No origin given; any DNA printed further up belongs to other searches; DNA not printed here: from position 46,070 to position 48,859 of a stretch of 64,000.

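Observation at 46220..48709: Phage-encoded secreted subtilase (S8) with autotransporter-like C-terminus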

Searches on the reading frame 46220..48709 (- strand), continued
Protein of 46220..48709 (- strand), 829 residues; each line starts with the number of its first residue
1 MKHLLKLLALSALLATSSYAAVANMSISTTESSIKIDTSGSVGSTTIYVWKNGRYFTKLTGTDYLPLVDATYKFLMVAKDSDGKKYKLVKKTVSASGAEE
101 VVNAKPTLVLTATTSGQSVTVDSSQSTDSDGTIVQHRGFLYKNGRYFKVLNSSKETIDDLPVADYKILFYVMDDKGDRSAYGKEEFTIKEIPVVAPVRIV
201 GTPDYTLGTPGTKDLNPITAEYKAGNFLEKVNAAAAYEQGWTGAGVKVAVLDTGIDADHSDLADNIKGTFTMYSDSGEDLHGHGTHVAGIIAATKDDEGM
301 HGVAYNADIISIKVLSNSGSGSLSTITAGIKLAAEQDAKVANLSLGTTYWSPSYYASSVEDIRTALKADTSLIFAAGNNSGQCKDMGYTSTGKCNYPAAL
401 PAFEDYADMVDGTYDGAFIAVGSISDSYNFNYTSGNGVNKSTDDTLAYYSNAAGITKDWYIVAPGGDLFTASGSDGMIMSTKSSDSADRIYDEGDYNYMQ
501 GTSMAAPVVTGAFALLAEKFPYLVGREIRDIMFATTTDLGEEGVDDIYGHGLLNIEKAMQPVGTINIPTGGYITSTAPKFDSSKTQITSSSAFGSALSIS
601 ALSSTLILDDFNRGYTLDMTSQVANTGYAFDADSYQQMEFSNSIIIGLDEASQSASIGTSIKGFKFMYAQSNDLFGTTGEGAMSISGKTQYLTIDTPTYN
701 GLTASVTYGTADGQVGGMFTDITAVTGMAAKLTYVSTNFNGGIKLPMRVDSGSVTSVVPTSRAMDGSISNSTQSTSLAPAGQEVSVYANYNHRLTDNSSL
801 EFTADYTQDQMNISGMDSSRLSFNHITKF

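Call 20: find_encoding_contigs(protein=P0009, flank=10000, max_places=2)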
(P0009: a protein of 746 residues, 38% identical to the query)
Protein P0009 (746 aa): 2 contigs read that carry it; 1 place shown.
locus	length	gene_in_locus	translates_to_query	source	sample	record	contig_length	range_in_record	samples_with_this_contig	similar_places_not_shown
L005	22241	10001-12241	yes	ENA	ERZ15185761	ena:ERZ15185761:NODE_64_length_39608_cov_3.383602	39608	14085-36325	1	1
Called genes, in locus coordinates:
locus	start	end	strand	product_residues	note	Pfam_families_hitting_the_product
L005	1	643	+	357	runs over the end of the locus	PF01966:HD (weak), PF08433:KTI12 (weak), PF13238:AAA_18 (weak), PF13479:AAA_24 (weak), PF13671:AAA_33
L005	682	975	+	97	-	-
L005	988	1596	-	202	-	PF00182:Glyco_hydro_19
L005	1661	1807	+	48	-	-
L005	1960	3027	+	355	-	-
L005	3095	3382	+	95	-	-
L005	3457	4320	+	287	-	PF07460:NUMOD3 (faint)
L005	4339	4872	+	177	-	PF00149:Metallophos, PF12850:Metallophos_2 (weak)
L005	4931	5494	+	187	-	-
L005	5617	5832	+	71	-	-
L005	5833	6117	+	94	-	-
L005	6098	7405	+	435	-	PF07726:AAA_3 (faint), PF07728:AAA_5 (faint)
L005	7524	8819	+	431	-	-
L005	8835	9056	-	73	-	-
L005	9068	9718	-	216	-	PF00989:PAS (faint), PF08448:PAS_4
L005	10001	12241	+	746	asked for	PF00082:Peptidase_S8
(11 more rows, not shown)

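Call 21: find_encoding_contigs(protein=P0014, flank=10000, max_places=2)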
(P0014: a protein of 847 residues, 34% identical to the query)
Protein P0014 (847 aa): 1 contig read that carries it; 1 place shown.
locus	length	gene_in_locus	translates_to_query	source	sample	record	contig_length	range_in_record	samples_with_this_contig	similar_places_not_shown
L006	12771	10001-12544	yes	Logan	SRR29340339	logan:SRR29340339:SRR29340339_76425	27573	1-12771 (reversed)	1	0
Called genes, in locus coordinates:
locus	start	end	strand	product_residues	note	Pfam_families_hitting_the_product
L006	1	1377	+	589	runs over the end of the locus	PF00317:Ribonuc_red_lgN, PF02867:Ribonuc_red_lgC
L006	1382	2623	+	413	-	PF00462:Glutaredoxin, PF00268:Ribonuc_red_sm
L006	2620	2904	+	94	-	-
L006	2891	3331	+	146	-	PF19835:SegE_GIY-YIG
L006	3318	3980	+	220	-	PF05711:TylF, PF13578:Methyltransf_24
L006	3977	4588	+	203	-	PF03567:Sulfotransfer_2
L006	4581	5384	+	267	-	-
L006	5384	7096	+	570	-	PF05159:Capsule_synth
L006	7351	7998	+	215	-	PF00149:Metallophos, PF12850:Metallophos_2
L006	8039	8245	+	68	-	-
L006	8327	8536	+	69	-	-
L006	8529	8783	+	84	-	-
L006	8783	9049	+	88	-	PF20189:DUF6552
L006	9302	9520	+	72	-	-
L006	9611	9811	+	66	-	-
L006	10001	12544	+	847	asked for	PF00082:Peptidase_S8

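Call 22: find_encoding_contigs(protein=P0011, flank=10000, max_places=2)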
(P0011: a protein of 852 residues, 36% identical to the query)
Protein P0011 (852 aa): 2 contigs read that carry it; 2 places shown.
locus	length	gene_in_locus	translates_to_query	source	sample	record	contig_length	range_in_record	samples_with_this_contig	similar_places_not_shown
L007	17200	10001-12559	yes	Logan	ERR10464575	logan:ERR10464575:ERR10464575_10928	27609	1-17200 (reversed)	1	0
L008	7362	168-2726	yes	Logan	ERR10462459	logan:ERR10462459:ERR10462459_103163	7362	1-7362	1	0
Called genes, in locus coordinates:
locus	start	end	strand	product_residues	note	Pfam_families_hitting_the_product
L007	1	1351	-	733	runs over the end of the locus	PF23899:SU10_portal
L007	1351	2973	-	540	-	-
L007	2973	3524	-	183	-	PF05269:Phage_CII (faint), PF13384:HTH_23 (faint)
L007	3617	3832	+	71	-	-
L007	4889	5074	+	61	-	-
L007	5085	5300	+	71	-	-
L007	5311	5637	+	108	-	-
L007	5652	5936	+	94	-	-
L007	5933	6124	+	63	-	-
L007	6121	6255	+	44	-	-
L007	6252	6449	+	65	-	-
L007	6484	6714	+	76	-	-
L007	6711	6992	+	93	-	-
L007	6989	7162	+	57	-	-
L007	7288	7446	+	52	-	-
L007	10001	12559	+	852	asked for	PF00082:Peptidase_S8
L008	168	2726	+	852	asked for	PF00082:Peptidase_S8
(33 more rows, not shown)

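Call 23: find_encoding_contigs(protein=P0024, flank=10000, max_places=2)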
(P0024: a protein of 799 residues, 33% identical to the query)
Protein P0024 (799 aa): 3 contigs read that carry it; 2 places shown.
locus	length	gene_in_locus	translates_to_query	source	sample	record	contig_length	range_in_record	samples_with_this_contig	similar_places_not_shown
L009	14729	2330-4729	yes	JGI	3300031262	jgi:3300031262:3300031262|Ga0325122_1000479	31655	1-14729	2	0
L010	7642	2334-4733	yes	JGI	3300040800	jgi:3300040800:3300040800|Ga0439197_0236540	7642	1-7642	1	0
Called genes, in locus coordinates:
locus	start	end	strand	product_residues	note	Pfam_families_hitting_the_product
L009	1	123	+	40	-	?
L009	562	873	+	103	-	-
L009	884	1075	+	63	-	-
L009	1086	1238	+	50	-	-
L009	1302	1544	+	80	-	-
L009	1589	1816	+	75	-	-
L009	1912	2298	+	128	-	-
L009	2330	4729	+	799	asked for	PF00082:Peptidase_S8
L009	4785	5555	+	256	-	PF18902:DUF5658 (faint)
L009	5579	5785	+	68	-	-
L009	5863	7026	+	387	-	PF07042:TrfA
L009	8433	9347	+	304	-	-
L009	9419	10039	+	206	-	PF01656:CbiA, PF09140:MipZ (faint), PF10609:ParA (weak), PF13614:AAA_31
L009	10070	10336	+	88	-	-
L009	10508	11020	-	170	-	PF28031:ParC-like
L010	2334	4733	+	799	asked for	PF00082:Peptidase_S8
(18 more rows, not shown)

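Call 28: predict_structure(alignment_id=A2)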
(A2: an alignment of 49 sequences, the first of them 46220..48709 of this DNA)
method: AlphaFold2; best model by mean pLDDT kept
length: 829 residues; sequences in the alignment: 49
mean_pLDDT: 84.0   pTM: 0.64
mean pLDDT of the five models: 84.0, 83.4, 82.6, 81.7, 80.5
residues with pLDDT >= 90: 390; 70-90: 317; 50-70: 78; < 50: 44
segments of 3 or more residues with pLDDT < 50: 13-20, 192-204, 428-442, 488-493
pLDDT, mean of each block of 10 residues (from residue 1): 54 46 75 79 77 78 77 80 74 63 82 90 92 92 93 91 94 86 89 39 60 86 88 93 97 92 92 90 94 91 97 91 89 97 79 69 94 91 68 74 84 90 71 41 73 85 82 72 62 70 96 96 88 88 83 92 80 72 87 88 84 79 82 88 89 87 93 92 93 95 96 93 96 95 95 93 77 93 95 92 95 92 91
secondary structure, 60 per line:
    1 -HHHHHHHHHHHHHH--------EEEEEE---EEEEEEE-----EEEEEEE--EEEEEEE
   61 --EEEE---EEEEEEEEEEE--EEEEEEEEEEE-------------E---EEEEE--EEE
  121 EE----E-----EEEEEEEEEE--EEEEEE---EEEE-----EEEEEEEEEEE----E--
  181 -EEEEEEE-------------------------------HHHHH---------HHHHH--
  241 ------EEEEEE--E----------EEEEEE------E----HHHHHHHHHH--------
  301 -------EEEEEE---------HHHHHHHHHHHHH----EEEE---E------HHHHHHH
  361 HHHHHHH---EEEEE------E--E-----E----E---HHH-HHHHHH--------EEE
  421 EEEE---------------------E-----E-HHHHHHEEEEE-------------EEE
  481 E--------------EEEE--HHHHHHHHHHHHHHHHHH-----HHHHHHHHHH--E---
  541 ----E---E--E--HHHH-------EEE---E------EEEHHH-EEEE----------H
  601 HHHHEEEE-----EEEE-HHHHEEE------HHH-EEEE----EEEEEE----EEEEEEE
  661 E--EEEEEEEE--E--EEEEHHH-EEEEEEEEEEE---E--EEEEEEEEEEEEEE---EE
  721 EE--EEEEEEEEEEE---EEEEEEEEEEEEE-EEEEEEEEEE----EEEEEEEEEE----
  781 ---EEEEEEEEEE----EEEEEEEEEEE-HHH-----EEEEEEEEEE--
elements in order (helices of 4 or more, strands of 3 or more residues): H2-15 E24-29 E33-39 E45-51 E54-60 E63-66 E70-80 E83-93 E111-115 E118-122 E133-142 E145-150 E154-157 E163-173 E182-188 H220-224 H234-238 E247-252 E266-271 H283-292 E308-313 H323-335 E340-343 H354-367 E371-375 H404-409 E418-424 H454-459 E460-464 E478-481 E496-499 H502-519 H525-534 H555-558 E566-568 E579-581 E586-589 H600-604 E605-608 E614-617 H619-622 E623-625 E636-639 E644-649 E654-661 E664-671 E677-680 E685-695 E702-715 E719-722 E725-735 E739-751 E753-762 E767-776 E784-793 E798-808 E818-827
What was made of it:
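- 48650..48709 (-): Sec-type signal peptide, residues 1-20 (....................|A); no lipobox. Modelled as a lone helix with low pLDDT (call 28).
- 48395..48649 (-): PKD-like Ig repeat 1 (residues 21-105). All-beta in the model (call 28).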

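Call 66: list_cluster_members(proteins=[P0028, P0042, P0079, P0160, P0193, P0143, P0181, P0136, P0004, P0015])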
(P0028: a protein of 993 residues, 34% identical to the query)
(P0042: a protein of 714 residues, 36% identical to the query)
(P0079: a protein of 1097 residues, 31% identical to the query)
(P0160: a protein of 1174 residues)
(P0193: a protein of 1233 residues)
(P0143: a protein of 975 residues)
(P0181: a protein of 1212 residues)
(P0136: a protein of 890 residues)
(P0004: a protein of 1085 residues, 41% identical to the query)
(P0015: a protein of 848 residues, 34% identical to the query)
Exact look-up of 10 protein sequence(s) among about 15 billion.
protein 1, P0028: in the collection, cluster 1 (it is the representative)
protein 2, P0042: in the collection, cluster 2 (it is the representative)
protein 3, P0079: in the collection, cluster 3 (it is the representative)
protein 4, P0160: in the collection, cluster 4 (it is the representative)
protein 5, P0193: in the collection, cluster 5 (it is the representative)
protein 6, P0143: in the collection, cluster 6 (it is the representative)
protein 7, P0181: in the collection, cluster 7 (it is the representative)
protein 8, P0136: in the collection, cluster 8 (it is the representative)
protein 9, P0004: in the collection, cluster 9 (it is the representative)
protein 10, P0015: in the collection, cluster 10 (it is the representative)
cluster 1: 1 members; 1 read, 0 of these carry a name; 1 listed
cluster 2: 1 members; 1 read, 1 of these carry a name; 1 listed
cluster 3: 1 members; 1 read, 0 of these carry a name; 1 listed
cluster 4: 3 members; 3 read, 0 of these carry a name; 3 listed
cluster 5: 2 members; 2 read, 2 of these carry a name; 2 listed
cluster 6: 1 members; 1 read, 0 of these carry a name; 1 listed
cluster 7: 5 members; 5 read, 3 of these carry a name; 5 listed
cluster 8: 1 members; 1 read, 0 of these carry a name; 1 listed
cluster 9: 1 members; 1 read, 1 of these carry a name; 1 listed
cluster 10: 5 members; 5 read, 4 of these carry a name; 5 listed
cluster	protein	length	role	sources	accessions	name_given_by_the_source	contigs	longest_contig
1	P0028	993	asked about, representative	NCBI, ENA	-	-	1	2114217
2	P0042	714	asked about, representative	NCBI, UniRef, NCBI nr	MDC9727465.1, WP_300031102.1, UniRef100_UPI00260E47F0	MAG: S8 family serine peptidase [Candidatus Thioglobus sp.] | S8 family peptidase n=1 Tax=Candidatus Thioglobus sp. TaxID=2026721 RepID=UPI00260E47F0 | S8 family peptidase [Candidatus Thioglobus sp.]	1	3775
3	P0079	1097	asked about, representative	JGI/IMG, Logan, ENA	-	-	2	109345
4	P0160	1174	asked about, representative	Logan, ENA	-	-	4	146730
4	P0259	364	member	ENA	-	-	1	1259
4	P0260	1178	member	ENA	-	-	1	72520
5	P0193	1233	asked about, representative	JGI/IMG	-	subtilisin family serine protease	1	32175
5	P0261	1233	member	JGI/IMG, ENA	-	subtilisin family serine protease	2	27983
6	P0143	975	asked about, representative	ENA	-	-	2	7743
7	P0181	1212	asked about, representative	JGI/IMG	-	subtilisin family serine protease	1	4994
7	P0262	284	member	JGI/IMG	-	hypothetical protein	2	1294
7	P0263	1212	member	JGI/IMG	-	subtilisin family serine protease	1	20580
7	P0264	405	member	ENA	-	-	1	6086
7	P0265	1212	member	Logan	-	-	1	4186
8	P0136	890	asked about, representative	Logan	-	-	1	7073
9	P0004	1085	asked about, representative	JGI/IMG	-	subtilisin family serine protease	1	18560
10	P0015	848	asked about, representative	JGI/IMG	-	subtilisin family serine protease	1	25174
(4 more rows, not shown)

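Call 68: find_related_loci(query=A1, collection=viral_contigs, flank=5000)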
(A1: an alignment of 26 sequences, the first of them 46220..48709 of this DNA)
Query A1 (829 aa) in viral_contigs; peptide patterns used: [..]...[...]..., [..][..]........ (x = any residue, [..] = any of these).
599 stretches matched a pattern (row limit reached: there are more); 492 encode a relative of the query (tblastn E <= 1e-3); the best 80 are kept; 80 distinct loci.
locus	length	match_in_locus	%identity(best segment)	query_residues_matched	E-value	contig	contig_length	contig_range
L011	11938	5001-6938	33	145-813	7e-83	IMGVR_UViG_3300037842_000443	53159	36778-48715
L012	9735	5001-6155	32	218-618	2e-44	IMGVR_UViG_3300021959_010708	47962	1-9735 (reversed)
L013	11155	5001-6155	32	218-618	2e-44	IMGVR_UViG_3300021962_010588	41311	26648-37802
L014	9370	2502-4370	28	219-791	2e-43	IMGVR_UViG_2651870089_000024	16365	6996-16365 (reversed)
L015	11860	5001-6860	27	225-824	8e-40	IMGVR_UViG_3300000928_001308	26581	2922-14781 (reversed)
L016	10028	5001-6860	27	225-824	2e-39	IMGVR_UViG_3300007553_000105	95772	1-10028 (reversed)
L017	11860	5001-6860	27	225-824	5e-39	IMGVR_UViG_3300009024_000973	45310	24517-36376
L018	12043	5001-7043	27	158-819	1e-36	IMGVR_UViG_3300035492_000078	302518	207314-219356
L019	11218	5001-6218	27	220-618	1e-36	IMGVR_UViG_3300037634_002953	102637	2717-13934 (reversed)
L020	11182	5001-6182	29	211-615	3e-36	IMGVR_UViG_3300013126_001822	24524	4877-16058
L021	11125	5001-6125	31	233-626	5e-36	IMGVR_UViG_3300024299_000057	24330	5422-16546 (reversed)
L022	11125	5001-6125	31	233-626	5e-36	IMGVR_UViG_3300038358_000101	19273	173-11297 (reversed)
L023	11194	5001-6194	30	225-623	4e-36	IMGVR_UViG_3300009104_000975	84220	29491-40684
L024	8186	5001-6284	30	236-626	6e-36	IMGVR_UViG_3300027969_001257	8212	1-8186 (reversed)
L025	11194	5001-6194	30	225-623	6e-36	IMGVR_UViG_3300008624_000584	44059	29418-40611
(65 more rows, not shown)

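Call 69: find_related_loci(query=A1, collection=genome_contigs, flank=3000)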
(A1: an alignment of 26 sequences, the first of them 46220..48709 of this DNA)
Query A1 (829 aa) in genome_contigs; peptide patterns used: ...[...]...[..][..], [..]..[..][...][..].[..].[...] (x = any residue, [..] = any of these).
600 stretches matched a pattern (row limit reached: there are more); 502 encode a relative of the query (tblastn E <= 1e-3); the best 80 are kept; 80 distinct loci.
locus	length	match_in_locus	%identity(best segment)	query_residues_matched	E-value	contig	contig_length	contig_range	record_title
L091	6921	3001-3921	34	210-570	4e-35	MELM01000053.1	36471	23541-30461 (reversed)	MAG: Candidatus Solincola sediminis RBG_16_scaffold_6500, whole genome shotgun sequence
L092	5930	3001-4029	31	217-618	2e-33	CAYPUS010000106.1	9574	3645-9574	MAG TPA_asm: uncultured Aquabacterium sp. isolate SRP344714_co2_371 genome assembly, contig: NODE_18916_length_9574_cov_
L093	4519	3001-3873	34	231-558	2e-33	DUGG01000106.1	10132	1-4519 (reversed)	MAG TPA_asm: Candidatus Woesearchaeota archaeon isolate UBA10216 contig_187429, whole genome shotgun sequence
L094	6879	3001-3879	33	231-561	1e-33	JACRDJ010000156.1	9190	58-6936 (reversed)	MAG: Candidatus Iainarchaeum archaeon isolate NC_groundwater_1669_Pr3_B-0.1um_52_7 SR-2_scaffold_141_4001595, whole geno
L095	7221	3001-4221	32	207-563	5e-33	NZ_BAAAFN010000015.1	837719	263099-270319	Castellaniella daejeonensis strain JCM 16240 sequence15, whole genome shotgun sequence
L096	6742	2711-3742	32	219-594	3e-32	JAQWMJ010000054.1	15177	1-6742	MAG: Thermodesulfobacteriota bacterium isolate cluster2_bin.15 k141_1557180, whole genome shotgun sequence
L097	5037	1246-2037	33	243-562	2e-31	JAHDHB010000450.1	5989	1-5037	MAG: Saprospiraceae bacterium isolate MAG-6 RZ_35559, whole genome shotgun sequence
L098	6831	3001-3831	30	238-575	1e-30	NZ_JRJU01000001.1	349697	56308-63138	Halalkalibacter okhensis strain Kh10-101 contig01, whole genome shotgun sequence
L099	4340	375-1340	32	178-569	5e-31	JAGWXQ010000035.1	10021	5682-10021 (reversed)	MAG: Paenibacillaceae bacterium isolate REEB470 contig-150_12254, whole genome shotgun sequence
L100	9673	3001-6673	30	215-565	9e-30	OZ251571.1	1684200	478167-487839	MAG: Gammaproteobacteria bacterium isolate 6b697a3b-8b94-4661-a581-6f508c92be73 genome assembly, chromosome: 1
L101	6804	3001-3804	34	246-559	1e-28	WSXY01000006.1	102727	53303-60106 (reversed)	MAG: Actinobacteria bacterium isolate X3_MetaBAT.18 scaffold_118, whole genome shotgun sequence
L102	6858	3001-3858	34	228-560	2e-28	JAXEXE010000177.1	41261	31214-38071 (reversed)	MAG: Faecousia sp. isolate SUG2902 k141_329727, whole genome shotgun sequence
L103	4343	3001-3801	31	230-560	2e-28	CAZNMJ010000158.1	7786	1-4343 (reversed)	MAG TPA_asm: uncultured Anaerolineales bacterium isolate SRP239594_co1_144 genome assembly, contig: NODE_5744_length_778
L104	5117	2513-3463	31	210-558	2e-28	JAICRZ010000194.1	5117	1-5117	MAG: Thermoleophilaceae bacterium isolate GZL_HYHR_2_bin.18 k141_3099190_length_5117_cov_10.6764, whole genome shotgun s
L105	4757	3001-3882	31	221-571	6e-28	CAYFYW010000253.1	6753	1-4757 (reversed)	MAG TPA_asm: uncultured Nitrospirales bacterium isolate ERP108616_co1_63 genome assembly, contig: k119_450287, whole gen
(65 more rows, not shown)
